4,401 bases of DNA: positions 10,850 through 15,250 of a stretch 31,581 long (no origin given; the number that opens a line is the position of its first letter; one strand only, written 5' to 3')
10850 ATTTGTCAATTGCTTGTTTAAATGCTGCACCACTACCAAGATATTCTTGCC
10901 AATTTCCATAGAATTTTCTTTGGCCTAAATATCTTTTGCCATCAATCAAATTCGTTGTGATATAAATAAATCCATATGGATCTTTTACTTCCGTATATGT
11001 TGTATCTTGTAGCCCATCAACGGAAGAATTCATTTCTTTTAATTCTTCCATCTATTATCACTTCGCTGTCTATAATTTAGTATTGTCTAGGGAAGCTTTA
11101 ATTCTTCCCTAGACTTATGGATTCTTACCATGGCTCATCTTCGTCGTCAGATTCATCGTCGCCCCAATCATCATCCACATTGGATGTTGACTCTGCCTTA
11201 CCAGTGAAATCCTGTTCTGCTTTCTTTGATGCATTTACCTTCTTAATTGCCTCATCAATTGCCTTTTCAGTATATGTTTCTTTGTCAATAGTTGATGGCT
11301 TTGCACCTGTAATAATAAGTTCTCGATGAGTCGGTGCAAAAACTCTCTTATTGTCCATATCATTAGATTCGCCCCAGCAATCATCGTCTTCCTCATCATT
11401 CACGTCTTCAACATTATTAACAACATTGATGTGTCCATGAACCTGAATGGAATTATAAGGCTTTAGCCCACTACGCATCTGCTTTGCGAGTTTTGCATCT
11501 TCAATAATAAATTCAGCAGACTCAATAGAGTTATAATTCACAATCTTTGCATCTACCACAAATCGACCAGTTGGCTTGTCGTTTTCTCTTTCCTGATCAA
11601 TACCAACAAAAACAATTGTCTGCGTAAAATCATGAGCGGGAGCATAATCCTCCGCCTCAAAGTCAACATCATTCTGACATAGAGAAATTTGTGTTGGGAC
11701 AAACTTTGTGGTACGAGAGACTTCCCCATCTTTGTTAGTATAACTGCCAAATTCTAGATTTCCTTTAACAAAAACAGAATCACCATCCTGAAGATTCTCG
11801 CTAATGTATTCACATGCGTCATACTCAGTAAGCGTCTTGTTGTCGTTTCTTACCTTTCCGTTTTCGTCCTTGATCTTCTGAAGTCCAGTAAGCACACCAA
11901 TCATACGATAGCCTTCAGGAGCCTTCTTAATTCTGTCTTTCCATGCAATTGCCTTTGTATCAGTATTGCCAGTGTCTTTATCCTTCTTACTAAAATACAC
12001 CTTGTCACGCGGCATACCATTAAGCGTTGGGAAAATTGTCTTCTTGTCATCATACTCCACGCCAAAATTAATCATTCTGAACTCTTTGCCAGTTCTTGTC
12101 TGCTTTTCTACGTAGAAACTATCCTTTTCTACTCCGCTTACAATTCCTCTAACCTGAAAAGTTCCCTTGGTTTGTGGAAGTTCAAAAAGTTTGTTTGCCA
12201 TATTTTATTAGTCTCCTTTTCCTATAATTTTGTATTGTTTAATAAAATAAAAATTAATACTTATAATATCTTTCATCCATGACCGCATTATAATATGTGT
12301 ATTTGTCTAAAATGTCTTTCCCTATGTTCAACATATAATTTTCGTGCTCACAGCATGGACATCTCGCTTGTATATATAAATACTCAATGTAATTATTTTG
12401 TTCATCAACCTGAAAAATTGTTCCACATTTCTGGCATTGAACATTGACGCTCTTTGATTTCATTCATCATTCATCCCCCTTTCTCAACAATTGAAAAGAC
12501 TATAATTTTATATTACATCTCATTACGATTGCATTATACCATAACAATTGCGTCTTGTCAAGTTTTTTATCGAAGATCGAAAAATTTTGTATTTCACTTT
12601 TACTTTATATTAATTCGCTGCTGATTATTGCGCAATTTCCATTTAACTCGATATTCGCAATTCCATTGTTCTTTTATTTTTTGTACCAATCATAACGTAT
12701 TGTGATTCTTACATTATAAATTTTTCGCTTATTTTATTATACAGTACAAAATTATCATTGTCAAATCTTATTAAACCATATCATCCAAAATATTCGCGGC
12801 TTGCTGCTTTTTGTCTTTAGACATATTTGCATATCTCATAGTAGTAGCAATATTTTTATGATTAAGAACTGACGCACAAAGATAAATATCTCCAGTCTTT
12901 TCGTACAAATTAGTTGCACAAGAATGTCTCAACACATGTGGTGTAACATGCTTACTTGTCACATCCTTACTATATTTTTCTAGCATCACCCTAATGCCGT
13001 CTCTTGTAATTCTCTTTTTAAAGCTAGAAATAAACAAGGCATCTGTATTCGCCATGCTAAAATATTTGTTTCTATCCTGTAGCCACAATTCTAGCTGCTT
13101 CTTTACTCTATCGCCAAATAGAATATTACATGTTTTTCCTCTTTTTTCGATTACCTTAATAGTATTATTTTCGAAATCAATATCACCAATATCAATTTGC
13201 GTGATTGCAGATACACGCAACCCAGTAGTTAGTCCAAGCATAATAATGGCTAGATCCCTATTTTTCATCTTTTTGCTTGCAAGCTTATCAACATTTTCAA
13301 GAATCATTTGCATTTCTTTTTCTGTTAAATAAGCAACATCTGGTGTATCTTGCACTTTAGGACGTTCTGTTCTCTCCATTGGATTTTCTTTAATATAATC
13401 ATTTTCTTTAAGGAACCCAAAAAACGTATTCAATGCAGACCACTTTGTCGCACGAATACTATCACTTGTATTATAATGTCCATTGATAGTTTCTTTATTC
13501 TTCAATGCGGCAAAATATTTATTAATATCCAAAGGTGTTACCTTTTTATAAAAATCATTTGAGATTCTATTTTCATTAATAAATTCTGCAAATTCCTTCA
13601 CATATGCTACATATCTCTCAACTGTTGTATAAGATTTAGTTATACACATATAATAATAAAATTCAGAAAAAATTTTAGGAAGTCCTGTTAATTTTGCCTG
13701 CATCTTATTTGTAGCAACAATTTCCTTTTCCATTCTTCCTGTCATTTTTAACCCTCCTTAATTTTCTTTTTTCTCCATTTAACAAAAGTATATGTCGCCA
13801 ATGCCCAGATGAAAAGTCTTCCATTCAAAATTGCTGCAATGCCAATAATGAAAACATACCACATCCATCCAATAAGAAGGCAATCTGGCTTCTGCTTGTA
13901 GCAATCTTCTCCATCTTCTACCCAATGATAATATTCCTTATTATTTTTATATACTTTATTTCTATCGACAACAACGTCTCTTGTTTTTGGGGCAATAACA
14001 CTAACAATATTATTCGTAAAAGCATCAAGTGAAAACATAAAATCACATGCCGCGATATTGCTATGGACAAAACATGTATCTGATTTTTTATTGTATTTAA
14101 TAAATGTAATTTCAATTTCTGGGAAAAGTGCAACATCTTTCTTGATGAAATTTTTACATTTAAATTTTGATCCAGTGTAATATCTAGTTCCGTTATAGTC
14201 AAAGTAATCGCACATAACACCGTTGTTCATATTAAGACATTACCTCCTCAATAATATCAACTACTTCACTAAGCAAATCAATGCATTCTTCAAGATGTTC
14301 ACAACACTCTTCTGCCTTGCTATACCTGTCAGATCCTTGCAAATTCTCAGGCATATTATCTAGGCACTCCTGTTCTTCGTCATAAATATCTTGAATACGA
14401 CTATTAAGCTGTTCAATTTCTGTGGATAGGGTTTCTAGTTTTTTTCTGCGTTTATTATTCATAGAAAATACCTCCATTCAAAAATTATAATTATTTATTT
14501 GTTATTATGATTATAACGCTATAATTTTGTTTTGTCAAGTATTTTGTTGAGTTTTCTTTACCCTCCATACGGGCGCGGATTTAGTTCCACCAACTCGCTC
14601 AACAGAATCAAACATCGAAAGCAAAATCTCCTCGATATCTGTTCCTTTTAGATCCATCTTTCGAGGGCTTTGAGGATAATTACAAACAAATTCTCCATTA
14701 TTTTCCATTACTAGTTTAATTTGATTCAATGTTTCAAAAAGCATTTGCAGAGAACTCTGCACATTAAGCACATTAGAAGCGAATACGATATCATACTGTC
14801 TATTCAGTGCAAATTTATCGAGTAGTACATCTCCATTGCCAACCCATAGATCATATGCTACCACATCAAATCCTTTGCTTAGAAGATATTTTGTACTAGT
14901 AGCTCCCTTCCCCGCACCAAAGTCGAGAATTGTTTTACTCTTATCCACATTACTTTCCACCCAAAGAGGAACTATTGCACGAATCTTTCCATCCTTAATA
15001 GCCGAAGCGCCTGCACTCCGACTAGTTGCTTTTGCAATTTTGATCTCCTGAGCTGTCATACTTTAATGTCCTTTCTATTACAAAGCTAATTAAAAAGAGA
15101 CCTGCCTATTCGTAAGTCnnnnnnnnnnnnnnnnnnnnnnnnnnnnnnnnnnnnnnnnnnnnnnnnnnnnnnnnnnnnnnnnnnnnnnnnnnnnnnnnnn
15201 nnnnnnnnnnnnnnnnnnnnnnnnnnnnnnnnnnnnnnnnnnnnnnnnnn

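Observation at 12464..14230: Tyrosine recombinase embedded mid-cluster with adjacent consensus promoters and an AT-rich non-coding stretch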

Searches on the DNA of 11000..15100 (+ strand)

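Call 11: search_dna_similar(query=window:11000-15100:+, collection=phages, mode=distant, max_rows=20)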
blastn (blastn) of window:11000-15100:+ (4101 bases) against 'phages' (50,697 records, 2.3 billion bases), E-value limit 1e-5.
Records with a match: 2; places in all: 2; records where one place covers at least 80% of the query: 0.
Best place of each record, by identity: 60-80% 2.
By first word of the organism name: Geobacillus 2.
By host as written in the record: - 2.
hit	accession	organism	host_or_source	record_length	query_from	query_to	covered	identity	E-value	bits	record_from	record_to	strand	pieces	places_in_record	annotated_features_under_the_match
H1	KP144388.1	Geobacillus virus E3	failed fermentation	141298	241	632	5%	72.6%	1e-6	125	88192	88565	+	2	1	hypothetical protein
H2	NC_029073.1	Geobacillus virus E3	failed fermentation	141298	241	632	5%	72.6%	1e-6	125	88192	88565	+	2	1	hypothetical protein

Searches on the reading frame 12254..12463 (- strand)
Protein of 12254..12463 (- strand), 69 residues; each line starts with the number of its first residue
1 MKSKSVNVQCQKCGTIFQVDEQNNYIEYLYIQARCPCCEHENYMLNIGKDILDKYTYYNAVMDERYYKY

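Call 7: search_protein_families(library=pfam, proteins=[window:12254-12463:-], max_evalue=0.01)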
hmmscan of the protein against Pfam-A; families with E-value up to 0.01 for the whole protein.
window:12254-12463:- (69 aa): 2 families
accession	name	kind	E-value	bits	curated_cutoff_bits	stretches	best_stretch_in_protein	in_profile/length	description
PF01155.25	HypA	-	0.00022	21.6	28.9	1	3-51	66-105/112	Hydrogenase/urease nickel incorporation, metallochaperone, hypA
PF20120.5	DUF6510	-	0.0034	17.7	26.4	1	6-43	25-62/86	Family of unknown function (DUF6510)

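Call 13: search_protein_families(library=ncbifam, proteins=[window:12254-12463:-], max_evalue=0.01)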
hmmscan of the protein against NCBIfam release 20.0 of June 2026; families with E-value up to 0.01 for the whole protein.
window:12254-12463:- (69 aa): 2 families
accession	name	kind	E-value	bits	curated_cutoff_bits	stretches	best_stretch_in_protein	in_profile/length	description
TIGR00100.1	hypA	equivalog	0.0036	17.4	88.1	1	2-51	65-106/116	hydrogenase maturation nickel metallochaperone HypA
NF001976.0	PRK00762.1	equivalog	0.0097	15.7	146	1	5-52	68-112/124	hydrogenase maturation nickel metallochaperone HypA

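Call 15: search_protein_families(library=phrogs, proteins=[window:12254-12463:-], max_evalue=0.001)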
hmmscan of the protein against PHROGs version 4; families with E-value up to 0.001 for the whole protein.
window:12254-12463:- (69 aa): 0 families

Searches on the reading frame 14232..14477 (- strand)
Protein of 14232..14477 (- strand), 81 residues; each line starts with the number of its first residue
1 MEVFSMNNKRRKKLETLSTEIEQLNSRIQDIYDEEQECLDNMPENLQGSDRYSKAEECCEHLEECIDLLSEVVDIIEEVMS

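Call 7: search_protein_families(library=pfam, proteins=[window:14232-14477:-], max_evalue=0.01)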
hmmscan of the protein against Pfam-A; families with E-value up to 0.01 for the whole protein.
window:14232-14477:- (81 aa): 3 families
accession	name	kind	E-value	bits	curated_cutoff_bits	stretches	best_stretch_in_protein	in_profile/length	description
PF05008.21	V-SNARE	-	0.0058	17.5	25.9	1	19-70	3-53/92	Vesicle transport v-SNARE protein N-terminus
PF16326.10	ABC_tran_CTD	-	0.0083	16.8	32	0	7-64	3-62/69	ABC transporter C-terminal domain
PF03177.20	Nucleoporin_C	-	0.0099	15.1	25.9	0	22-76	182-236/672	Non-repetitive/WGA-negative nucleoporin C-terminal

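Call 15: search_protein_families(library=phrogs, proteins=[window:14232-14477:-], max_evalue=0.001)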
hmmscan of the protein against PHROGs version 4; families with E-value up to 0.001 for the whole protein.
window:14232-14477:- (81 aa): 1 family
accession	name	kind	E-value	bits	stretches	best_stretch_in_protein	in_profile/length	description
phrog_4068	-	unknown function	7e-20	72.6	1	6-80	1-82/89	-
